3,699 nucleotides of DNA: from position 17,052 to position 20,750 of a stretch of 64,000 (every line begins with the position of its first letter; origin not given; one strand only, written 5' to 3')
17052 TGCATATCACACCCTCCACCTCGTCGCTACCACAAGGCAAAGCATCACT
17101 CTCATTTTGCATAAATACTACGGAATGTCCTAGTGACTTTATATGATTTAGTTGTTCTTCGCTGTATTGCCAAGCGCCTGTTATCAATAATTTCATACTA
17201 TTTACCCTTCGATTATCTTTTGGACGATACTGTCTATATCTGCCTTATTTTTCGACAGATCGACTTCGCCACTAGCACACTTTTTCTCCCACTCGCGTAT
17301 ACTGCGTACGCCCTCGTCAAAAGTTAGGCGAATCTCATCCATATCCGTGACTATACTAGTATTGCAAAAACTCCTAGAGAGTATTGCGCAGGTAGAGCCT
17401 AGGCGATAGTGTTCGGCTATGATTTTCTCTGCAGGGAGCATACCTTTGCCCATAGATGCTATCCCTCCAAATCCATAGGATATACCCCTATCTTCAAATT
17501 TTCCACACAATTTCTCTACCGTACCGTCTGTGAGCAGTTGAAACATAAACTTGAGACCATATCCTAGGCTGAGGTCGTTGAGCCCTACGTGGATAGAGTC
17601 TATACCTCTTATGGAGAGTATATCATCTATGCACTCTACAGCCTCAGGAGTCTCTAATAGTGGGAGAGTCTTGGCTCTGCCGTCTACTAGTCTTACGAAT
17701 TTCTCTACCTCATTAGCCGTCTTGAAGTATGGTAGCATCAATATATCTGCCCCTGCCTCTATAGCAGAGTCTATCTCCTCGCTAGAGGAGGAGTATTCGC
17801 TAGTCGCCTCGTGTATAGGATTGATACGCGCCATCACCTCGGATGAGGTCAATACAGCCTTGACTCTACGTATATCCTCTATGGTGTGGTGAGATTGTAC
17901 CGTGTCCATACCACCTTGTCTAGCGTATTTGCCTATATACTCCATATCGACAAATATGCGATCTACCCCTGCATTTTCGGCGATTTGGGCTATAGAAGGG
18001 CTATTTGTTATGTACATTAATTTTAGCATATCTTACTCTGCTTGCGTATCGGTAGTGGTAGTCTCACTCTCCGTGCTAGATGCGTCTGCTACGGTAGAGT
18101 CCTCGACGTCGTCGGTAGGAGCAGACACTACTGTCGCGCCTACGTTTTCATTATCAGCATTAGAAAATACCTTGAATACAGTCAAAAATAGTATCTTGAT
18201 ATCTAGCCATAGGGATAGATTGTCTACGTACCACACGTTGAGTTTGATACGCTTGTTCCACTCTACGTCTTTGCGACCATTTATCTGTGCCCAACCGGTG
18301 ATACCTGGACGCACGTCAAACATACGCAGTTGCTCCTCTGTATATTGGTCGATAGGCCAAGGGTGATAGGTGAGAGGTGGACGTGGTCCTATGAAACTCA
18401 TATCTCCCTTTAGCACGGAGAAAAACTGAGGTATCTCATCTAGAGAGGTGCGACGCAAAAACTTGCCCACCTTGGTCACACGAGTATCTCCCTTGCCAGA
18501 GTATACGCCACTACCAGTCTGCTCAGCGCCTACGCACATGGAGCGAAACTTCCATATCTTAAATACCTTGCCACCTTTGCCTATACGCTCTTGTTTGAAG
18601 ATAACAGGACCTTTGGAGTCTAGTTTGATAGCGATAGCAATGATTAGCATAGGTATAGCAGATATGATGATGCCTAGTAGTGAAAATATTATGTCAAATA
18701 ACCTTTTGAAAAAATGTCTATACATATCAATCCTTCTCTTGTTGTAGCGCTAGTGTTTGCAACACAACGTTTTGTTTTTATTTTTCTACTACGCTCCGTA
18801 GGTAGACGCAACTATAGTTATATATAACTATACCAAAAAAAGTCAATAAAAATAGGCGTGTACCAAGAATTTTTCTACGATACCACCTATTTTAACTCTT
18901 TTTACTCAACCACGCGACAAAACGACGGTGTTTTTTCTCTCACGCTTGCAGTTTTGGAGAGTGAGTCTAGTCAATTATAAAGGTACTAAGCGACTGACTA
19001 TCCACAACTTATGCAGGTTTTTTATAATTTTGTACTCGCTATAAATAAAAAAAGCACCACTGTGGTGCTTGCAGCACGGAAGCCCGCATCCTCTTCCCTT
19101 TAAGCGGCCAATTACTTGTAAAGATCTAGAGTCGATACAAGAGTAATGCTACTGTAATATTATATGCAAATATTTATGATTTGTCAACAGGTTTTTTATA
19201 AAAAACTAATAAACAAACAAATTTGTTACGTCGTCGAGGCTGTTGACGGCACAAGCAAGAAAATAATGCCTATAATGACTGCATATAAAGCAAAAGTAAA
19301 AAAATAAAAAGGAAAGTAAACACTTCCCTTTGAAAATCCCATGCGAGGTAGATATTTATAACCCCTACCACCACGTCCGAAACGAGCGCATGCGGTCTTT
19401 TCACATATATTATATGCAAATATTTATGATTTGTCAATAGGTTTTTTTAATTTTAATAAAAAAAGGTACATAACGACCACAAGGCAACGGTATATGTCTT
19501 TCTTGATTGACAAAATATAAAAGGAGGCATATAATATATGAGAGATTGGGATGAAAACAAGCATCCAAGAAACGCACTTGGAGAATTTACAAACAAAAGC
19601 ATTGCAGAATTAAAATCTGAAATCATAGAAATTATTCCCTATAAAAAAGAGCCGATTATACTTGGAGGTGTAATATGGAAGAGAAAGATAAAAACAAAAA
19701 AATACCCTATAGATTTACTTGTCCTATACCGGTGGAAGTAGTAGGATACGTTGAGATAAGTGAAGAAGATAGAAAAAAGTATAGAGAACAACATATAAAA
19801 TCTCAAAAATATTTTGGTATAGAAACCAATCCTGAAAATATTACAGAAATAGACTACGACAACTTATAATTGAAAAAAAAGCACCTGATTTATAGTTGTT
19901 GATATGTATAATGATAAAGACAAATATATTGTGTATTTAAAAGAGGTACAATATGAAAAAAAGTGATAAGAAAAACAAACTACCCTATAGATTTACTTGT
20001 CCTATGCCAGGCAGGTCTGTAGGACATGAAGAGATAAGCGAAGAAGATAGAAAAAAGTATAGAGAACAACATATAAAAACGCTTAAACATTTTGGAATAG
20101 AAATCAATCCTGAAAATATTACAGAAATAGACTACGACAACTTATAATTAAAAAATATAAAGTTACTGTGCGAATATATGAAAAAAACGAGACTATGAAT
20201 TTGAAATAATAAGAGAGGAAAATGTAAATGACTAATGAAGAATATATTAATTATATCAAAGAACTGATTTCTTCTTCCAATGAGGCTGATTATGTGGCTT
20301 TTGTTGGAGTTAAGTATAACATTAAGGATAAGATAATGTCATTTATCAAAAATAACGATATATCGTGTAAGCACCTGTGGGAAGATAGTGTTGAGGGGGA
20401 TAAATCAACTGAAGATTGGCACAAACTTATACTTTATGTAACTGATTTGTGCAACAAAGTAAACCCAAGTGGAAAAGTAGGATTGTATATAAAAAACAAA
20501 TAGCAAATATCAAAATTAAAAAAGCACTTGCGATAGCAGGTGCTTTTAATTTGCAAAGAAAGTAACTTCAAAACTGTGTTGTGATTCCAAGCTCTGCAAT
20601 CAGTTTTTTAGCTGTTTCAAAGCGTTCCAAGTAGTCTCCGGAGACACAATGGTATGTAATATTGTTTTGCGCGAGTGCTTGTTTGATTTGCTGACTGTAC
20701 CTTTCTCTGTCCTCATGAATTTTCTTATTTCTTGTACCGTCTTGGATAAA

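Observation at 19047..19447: Two tandem promoter-to-terminator small-RNA units driven by identical, perfect consensus promoters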

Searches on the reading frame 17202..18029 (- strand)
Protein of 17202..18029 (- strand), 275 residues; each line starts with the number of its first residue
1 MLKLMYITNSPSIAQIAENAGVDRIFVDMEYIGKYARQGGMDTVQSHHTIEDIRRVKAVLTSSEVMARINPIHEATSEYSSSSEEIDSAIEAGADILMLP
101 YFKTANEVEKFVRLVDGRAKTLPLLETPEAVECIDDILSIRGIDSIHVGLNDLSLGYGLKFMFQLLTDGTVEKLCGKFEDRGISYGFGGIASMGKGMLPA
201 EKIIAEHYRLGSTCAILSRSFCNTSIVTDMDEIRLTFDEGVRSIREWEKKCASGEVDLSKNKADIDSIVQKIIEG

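Call 7: search_protein_families(library=pfam, proteins=[window:17202-18029:-], max_evalue=0.01)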
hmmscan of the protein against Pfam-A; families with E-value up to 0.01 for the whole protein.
window:17202-18029:- (275 aa): 3 families
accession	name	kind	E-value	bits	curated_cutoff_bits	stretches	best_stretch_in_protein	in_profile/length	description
PF03328.21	HpcH_HpaI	-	1e-10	41.7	25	1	8-158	8-159/221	HpcH/HpaI aldolase/citrate lyase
PF13714.12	PEP_mutase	-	0.0003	20.9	31.5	1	41-128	113-205/240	Phosphoenolpyruvate phosphomutase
PF25509.1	DUF7916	-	0.00052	19.6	27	1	43-108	143-207/296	Domain of unknown function (DUF7916)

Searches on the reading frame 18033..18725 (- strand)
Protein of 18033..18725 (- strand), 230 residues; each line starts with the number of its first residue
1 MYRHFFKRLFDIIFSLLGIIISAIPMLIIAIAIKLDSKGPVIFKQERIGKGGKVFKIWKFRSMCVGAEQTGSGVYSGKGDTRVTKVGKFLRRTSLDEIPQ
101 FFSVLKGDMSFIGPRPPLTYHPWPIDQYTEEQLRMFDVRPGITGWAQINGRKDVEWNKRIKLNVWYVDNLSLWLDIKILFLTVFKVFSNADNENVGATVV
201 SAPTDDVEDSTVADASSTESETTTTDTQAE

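Call 7: search_protein_families(library=pfam, proteins=[window:18033-18725:-], max_evalue=0.01)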
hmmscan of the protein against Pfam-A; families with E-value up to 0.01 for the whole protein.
window:18033-18725:- (230 aa): 1 family
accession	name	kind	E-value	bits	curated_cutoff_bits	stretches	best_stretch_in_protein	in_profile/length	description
PF02397.22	Bac_transf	-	2.4e-70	236.1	27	1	7-187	1-178/179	Bacterial sugar transferase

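Call 38: find_encoding_contigs(protein=window:18033-18725:-, flank=2500, max_places=10)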
Protein window:18033-18725:- (230 aa): 9 contigs read that carry it; 4 places shown.
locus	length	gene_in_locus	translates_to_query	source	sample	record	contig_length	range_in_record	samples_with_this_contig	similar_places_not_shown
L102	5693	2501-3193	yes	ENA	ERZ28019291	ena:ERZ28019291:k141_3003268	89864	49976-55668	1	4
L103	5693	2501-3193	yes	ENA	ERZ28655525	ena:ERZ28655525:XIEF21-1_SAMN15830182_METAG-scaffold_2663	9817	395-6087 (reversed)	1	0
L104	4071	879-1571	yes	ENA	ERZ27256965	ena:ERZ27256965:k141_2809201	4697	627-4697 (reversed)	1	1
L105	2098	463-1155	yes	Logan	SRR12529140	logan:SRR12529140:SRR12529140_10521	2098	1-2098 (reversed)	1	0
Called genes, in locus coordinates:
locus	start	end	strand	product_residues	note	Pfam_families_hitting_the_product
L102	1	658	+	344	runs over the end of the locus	PF01467:CTP_transf_like (weak), PF08218:Citrate_ly_lig (faint), PF13521:AAA_28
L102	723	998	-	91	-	-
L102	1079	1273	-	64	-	-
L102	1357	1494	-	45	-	-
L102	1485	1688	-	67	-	-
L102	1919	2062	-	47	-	-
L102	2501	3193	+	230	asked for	PF02397:Bac_transf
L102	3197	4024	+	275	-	PF03328:HpcH_HpaI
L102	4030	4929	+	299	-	PF00389:2-Hacid_dh, PF02826:2-Hacid_dh_C, PF00670:AdoHcyase_NAD (weak), PF01262:AlaDh_PNT_C (weak)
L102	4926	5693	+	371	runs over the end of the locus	PF13477:Glyco_trans_4_2, PF13439:Glyco_transf_4 (weak), PF00534:Glycos_transf_1, PF13692:Glyco_trans_1_4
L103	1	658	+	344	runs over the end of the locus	PF01467:CTP_transf_like (weak), PF08218:Citrate_ly_lig (faint), PF13521:AAA_28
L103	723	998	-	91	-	-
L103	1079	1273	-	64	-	-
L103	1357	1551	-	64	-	-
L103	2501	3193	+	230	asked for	PF02397:Bac_transf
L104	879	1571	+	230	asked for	PF02397:Bac_transf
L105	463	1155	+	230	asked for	PF02397:Bac_transf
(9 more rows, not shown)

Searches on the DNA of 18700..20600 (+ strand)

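Call 10: search_rna_families(source=window, start=18700, end=20600, threshold=evalue, max_evalue=10, show_alignments=3)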
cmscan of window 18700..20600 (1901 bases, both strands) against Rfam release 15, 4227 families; matches with E-value up to 10: 13.
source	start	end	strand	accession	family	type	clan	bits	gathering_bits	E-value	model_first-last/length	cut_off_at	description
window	20501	20580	-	RF02621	BSnc120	Gene; sRNA;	-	24.5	114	0.01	1-88/88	no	Brucella sRNA 120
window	20499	20551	+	RF02064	STnc370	Gene; sRNA;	-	22.3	54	6.6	1-71/71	no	Enterobacterial sRNA STnc370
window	20515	20586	-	RF02064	STnc370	Gene; sRNA;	-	22.3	54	6.8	1-71/71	no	Enterobacterial sRNA STnc370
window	19300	19381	-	RF02551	DapZ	Cis-reg;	-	21.9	56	0.64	1-78/78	no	ABC transporter regulator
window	19465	19540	+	RF02934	caiA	Gene; sRNA;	-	20.1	55.5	2.8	1-78/78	no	caiA RNA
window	20449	20553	+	RF01769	greA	Cis-reg; leader;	-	19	60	1.9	1-124/124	no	Enterobacteria greA leader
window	20447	20550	+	RF04184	BTnc060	Gene; sRNA;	-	18.8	228.9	5.7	1-213/213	no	Bacteroides sRNA BTnc060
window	20517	20568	+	RF00460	U1A_PIE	Cis-reg;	-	17.3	50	4.1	1-74/74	no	U1A polyadenylation inhibition element (PIE)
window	20292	20344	+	RF00344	snoZ267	Gene; snRNA; snoRNA; CD-box;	-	17.3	43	6.3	1-73/73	no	Small nucleolar RNA Z267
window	19813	19855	+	RF01078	PK-PYVV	Cis-reg;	-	17.1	65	6.4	1-58/58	no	3'-terminal pseudoknot in PYVV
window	20520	20547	+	RF04180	BTnc231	Gene; sRNA;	-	15.9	80.4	3.6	125-152/154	no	Bacteroides sRNA BTnc231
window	20487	20547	+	RF01675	CrcZ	Gene; sRNA;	-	10.8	95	4.5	1-398/398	no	Pseudomonas sRNA CrcZ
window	19353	19532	-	RF02970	EGFOA-assoc-1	Gene; sRNA;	-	10.1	224.5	9.2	1-250/250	no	EGFOA-assoc-1 RNA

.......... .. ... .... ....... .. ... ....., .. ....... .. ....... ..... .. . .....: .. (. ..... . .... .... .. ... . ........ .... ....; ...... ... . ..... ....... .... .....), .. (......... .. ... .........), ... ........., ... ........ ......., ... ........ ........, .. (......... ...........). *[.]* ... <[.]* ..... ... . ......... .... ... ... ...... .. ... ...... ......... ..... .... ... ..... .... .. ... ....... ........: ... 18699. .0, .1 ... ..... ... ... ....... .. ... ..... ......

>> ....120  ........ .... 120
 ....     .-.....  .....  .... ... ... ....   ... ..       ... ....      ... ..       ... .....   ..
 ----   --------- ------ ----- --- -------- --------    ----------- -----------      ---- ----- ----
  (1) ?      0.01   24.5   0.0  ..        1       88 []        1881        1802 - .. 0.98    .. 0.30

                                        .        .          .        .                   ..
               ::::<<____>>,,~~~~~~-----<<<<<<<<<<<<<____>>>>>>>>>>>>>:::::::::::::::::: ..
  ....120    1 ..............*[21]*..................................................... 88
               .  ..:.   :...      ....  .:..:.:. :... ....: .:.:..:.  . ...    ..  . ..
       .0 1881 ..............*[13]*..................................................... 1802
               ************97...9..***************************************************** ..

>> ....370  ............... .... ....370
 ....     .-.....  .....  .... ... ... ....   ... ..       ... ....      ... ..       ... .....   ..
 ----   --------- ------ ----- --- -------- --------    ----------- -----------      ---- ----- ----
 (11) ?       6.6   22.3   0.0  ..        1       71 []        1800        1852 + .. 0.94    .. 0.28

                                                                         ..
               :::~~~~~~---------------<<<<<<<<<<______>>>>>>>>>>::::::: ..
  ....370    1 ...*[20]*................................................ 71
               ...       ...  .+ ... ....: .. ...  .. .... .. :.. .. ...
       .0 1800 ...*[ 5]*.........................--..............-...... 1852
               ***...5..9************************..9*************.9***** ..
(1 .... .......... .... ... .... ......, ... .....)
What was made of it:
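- On Any Rfam 15 family (tRNA, 6S, SRP, RNase P, riboswitches, C4 antisense RNA and others): At E<=10 over 18700-20600, the only hit in the units is DapZ at 21.9 bits against a threshold of 56, and it covers the terminator (call 10).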

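Call 13: search_dna_similar(query=window:18726-20567:+, collection=phages, mode=distant, max_evalue=0.001)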
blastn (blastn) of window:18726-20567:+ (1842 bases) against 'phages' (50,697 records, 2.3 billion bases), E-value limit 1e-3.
No match.

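Call 14: search_dna_similar(query=window:18726-20567:+, collection=plasmids, mode=distant, max_evalue=0.001)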
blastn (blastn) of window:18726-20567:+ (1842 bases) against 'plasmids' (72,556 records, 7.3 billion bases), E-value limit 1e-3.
No match.
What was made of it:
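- Tried and rejected: BLASTN of the islet against the phage and plasmid collections: no match (calls 13, 14).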

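Call 64: build_rna_model(alignment_id=A2, structure=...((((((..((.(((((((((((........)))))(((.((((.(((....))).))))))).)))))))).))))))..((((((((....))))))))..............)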
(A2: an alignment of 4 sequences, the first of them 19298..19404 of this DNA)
Model R1 built from alignment A2 (4 sequences, 117 columns); structure: as given.
model positions 112; base pairs 37; branch points 2; effective number of sequences 0.89; information 0.589 bits per position. Calibrated on 0.2 Mb of random sequence (short: E-values are rough).
structure used (alignment columns):
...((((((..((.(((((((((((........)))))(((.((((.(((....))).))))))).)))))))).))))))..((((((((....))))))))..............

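Call 65: search_with_rna_model(model_id=R1, source=window, max_evalue=10, show_alignments=3)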
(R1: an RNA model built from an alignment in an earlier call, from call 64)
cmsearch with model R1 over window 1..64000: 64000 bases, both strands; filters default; matches with E-value up to 10: 2.
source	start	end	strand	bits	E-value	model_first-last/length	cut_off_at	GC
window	19298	19404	-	94.1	1.3e-18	1-112/112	no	0.41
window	20512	20573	-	10.5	2.3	1-112/112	no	0.29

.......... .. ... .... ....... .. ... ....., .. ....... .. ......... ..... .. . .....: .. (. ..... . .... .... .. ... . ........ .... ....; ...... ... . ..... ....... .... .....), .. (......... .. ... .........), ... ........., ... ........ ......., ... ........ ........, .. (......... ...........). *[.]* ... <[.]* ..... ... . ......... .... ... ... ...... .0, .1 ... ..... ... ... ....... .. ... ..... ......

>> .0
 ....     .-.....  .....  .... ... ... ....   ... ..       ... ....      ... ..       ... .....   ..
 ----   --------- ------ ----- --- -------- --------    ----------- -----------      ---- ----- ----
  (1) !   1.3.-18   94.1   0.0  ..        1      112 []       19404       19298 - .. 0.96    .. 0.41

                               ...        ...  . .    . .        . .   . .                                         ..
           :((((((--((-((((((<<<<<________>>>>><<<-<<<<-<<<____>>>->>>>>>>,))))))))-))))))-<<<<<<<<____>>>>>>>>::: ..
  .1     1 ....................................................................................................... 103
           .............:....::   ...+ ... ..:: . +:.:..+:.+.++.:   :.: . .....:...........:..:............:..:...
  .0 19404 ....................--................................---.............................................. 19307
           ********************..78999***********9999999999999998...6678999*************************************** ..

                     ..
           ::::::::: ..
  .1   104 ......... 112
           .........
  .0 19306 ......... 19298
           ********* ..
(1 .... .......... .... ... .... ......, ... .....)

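Call 67: search_with_rna_model(model_id=R1, sources=[L015, L019, L020, L021, L022, L023, L024, L025, L026, L027, L028, L029, L030, L031, L032, L033, L034, L035, L036, L037, L038, L039, L040, L041, L042, L043, L044, L045, L046, L047, L048, L049, L050, L051, L052, L053, L054, L055, L056, L057, L058, L059, L060, L061, L062, L063, L064, L065, L066, L067, L068, L069, L070, L071, L072, L073, L074, L075, L076, L077, L078, L079, L080, L081, L082, L083, L084, L085, L086, L087, L088, L089, L090, L091, L092, L093, L094, L095, L096, L097, L098, L101, L004, L005, L006, L007, L008, L009, L010, L011, L012, L013, L014], max_evalue=1)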
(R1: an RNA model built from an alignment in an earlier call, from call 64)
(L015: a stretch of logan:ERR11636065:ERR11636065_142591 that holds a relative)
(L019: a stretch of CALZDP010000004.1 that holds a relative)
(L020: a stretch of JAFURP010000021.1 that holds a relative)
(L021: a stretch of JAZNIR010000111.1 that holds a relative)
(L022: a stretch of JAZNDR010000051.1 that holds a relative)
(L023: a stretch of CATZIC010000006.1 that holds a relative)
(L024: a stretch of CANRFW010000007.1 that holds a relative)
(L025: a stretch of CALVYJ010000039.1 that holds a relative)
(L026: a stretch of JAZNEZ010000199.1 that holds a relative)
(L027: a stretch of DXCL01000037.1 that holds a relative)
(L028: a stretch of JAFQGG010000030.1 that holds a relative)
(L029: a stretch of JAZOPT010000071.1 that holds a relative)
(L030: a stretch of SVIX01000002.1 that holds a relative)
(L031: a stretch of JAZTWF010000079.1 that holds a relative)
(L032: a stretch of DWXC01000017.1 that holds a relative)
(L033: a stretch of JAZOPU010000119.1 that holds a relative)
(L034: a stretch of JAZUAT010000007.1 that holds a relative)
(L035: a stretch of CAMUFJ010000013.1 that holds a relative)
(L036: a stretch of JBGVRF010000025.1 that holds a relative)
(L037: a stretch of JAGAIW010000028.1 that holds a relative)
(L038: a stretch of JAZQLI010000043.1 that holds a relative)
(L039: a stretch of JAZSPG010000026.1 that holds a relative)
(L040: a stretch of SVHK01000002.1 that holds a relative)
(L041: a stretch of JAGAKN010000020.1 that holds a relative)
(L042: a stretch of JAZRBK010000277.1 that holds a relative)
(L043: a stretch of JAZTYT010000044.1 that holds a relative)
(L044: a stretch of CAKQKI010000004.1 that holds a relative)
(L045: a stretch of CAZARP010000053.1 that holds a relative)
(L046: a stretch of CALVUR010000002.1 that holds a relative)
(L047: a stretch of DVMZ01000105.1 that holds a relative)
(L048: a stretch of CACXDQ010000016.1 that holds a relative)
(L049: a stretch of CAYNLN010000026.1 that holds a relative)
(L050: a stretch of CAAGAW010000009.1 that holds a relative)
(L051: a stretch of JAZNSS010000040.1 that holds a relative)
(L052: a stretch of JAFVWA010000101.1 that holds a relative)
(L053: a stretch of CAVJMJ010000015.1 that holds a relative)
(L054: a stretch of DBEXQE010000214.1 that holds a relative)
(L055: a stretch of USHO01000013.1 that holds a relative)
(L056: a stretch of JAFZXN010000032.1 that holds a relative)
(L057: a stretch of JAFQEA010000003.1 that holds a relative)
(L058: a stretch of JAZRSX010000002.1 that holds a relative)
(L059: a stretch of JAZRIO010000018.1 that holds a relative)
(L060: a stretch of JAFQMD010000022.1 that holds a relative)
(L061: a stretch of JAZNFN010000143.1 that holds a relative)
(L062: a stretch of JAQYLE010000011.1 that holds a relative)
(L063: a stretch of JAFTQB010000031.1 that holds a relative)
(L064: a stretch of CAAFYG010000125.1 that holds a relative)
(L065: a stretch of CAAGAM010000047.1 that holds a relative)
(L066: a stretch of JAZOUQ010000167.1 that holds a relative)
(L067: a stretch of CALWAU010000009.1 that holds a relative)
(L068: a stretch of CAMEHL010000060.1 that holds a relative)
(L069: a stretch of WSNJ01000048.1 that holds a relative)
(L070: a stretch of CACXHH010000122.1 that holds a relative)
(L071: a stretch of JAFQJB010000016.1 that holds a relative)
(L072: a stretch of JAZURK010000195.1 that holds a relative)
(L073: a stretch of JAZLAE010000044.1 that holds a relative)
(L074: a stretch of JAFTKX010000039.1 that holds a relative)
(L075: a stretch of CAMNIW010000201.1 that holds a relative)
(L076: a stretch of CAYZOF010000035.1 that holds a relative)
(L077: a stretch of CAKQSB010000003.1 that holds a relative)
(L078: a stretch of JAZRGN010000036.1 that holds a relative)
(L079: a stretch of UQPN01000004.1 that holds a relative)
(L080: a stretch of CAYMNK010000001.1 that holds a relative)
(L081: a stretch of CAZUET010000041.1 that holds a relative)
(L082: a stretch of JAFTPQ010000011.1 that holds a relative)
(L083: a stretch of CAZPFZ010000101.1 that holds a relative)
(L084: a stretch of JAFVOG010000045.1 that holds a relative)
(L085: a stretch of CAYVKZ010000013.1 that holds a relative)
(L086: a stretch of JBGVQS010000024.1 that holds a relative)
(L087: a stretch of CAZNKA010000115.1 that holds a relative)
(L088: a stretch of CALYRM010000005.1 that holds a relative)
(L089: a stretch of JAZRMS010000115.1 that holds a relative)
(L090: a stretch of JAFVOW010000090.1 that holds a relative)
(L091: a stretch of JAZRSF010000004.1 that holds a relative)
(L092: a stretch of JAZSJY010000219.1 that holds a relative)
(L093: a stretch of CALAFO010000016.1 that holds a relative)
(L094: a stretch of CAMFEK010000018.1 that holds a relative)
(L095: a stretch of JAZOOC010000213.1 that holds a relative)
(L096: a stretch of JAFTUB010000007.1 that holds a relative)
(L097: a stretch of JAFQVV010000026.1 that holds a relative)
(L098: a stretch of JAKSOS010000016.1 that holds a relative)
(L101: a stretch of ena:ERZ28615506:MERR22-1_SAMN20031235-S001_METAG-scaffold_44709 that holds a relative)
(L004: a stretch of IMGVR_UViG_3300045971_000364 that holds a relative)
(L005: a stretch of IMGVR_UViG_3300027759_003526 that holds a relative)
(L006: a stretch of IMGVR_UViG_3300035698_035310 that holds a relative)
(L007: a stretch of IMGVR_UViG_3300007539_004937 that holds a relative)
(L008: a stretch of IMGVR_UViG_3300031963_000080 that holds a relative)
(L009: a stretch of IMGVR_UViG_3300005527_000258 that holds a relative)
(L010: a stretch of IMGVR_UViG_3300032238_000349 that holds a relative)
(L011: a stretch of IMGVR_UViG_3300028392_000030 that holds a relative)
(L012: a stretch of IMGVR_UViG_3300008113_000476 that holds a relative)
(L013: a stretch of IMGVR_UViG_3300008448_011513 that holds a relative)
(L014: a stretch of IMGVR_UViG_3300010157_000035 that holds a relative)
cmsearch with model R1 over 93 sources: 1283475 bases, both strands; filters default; matches with E-value up to 1: 1.
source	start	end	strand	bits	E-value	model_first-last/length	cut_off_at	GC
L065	20270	20378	+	22.6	0.11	1-112/112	no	0.32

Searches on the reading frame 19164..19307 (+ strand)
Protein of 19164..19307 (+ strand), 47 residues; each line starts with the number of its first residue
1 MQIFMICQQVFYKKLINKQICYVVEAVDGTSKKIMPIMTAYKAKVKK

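Call 7: search_protein_families(library=pfam, proteins=[window:19164-19307:+], max_evalue=0.01)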
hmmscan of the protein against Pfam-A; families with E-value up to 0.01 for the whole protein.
window:19164-19307:+ (47 aa): 0 families

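Call 31: find_homologous_proteins(query=window:19164-19307:+, max_evalue=10)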
Query window:19164-19307:+ (47 aa): 1 proteins with E <= 10 among 1 candidates.
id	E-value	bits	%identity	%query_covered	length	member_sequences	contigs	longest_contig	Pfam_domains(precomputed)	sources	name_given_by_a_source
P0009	3.3e-14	69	94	70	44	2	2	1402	-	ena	-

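Call 32: find_encoding_contigs(protein=P0009, flank=3000)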
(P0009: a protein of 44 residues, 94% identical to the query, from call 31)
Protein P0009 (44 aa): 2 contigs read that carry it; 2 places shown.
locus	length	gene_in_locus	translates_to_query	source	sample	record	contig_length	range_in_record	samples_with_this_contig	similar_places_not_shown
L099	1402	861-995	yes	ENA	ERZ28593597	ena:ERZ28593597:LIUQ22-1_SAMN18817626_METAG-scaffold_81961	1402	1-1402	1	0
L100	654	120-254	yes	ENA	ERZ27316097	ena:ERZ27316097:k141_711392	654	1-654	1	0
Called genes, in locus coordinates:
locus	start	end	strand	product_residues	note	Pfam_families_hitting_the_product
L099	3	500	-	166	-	?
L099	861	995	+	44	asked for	-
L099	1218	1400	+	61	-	?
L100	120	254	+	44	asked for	-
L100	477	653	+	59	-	?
